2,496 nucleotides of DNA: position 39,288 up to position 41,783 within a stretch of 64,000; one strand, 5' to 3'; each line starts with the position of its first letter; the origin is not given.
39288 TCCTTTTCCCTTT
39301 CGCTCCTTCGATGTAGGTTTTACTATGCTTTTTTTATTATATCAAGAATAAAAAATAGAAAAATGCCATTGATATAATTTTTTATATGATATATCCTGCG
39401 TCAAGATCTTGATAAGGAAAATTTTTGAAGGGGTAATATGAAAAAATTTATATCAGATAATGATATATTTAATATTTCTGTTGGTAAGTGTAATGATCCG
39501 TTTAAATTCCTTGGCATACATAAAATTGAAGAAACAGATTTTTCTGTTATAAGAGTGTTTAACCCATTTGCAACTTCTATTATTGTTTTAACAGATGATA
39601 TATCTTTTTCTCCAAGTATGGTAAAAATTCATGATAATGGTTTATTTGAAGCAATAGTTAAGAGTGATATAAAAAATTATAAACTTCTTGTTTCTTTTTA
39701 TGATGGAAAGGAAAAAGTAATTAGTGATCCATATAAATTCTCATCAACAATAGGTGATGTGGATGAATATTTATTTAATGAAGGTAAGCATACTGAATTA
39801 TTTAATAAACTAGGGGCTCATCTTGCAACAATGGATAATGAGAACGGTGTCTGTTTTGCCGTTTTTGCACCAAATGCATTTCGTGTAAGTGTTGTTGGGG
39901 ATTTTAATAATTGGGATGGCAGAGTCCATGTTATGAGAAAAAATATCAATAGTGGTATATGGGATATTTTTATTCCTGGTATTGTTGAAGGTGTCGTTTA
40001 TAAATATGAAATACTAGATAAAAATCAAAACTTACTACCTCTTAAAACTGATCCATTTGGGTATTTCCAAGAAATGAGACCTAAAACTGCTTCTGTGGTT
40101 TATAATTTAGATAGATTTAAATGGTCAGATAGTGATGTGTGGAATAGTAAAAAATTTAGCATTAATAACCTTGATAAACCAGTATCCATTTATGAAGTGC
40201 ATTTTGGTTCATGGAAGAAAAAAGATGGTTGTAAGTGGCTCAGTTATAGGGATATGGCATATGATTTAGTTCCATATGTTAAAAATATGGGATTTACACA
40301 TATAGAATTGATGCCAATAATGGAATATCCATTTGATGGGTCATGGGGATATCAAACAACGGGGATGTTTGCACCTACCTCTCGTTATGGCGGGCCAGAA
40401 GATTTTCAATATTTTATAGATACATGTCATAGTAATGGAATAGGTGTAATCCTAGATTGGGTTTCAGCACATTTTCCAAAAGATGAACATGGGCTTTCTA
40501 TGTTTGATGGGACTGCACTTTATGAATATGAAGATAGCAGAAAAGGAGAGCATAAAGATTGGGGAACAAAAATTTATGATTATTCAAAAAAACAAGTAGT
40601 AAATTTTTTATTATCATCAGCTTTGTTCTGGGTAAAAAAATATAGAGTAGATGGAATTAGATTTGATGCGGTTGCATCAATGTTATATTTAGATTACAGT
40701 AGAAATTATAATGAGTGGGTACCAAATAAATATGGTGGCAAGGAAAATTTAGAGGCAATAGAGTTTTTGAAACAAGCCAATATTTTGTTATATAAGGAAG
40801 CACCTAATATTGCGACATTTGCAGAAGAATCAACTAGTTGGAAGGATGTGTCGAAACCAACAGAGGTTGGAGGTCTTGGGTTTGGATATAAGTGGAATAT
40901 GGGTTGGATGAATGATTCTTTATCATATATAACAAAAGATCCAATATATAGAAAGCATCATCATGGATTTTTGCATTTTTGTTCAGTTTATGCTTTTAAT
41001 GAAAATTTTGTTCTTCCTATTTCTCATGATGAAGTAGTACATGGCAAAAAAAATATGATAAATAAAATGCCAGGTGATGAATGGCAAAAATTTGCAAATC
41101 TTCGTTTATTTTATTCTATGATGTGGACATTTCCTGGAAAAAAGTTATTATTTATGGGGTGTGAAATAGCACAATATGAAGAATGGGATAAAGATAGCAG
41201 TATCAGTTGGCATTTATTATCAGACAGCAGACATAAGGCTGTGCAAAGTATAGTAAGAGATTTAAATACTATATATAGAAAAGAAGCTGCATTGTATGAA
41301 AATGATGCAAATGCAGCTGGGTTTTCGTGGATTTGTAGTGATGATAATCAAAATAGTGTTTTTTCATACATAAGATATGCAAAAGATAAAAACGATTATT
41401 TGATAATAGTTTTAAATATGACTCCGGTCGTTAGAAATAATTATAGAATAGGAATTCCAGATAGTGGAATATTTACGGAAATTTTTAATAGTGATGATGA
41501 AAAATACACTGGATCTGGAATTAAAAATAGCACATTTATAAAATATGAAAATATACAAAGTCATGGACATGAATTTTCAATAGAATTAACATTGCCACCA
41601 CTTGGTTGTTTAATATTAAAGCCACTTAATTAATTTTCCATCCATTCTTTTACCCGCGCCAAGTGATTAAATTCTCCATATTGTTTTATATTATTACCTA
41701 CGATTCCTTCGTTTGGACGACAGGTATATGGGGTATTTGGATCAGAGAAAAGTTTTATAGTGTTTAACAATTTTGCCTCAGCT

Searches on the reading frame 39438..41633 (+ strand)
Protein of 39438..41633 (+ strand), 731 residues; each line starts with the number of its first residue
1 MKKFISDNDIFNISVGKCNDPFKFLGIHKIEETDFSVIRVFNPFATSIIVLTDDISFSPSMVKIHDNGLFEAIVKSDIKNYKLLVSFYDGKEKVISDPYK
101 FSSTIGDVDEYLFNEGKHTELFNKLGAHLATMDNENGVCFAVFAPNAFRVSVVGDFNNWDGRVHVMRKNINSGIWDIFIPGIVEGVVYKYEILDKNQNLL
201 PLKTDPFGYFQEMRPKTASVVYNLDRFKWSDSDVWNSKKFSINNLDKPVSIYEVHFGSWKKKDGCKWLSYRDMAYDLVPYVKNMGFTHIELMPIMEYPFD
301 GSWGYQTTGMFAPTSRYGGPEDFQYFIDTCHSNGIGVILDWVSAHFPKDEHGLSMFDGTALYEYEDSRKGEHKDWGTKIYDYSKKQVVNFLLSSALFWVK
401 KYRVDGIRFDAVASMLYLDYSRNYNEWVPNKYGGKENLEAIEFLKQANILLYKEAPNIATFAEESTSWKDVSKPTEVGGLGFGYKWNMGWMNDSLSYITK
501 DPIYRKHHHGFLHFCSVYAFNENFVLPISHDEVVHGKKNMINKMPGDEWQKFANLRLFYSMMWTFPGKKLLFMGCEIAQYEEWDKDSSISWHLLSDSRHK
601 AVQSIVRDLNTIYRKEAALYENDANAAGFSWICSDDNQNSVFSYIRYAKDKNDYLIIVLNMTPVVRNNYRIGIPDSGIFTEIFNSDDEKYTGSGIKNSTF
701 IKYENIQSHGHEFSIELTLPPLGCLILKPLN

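Call 41: search_protein_families(library=ncbifam, proteins=[window:39438-41633:+], max_evalue=1e-10)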
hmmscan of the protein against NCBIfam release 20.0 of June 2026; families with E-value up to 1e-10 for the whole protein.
window:39438-41633:+ (731 aa): 11 families
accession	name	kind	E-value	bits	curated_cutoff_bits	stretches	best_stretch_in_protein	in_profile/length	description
NF003811.1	PRK05402.1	equivalog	1.9e-293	974.7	741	1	109-728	2-618/619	1,4-alpha-glucan branching protein GlgB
NF008967.0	PRK12313.1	equivalog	1.6e-274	912.1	577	1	107-729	9-627/633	1,4-alpha-glucan branching protein GlgB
TIGR01515.1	branching_enzym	equivalog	1.4e-273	909.1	463.95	1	109-728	1-607/607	1,4-alpha-glucan branching enzyme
NF009221.0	PRK12568.1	equivalog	1.8e-243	809.9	1270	1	9-727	29-741/745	1,4-alpha-glucan branching enzyme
NF011293.0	PRK14705.1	equivalog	3.2e-231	770.3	2376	1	7-728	505-1221/1224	1,4-alpha-glucan branching enzyme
NF011294.0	PRK14706.1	equivalog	2.7e-214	713.1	1284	1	125-729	30-624/642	1,4-alpha-glucan branching enzyme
TIGR02402.1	trehalose_TreZ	equivalog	3.9e-42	144.3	538.8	1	140-415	3-250/545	malto-oligosyltrehalose trehalohydrolase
TIGR02100.1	glgX_debranch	equivalog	3.6e-21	74.9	640.9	1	277-413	189-344/688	glycogen debranching protein GlgX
TIGR02104.1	pulA_typeI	equivalog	6.8e-20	70.7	504.5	1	129-412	12-321/605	type I pullulanase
NF002983.0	PRK03705.1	equivalog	4e-13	48.3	901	0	277-415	184-341/658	glycogen debranching protein GlgX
NF041321.1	Alpha-amyl_MalA_Halo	equivalog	1.5e-12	46.8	875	0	239-411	250-426/666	alpha-amylase MalA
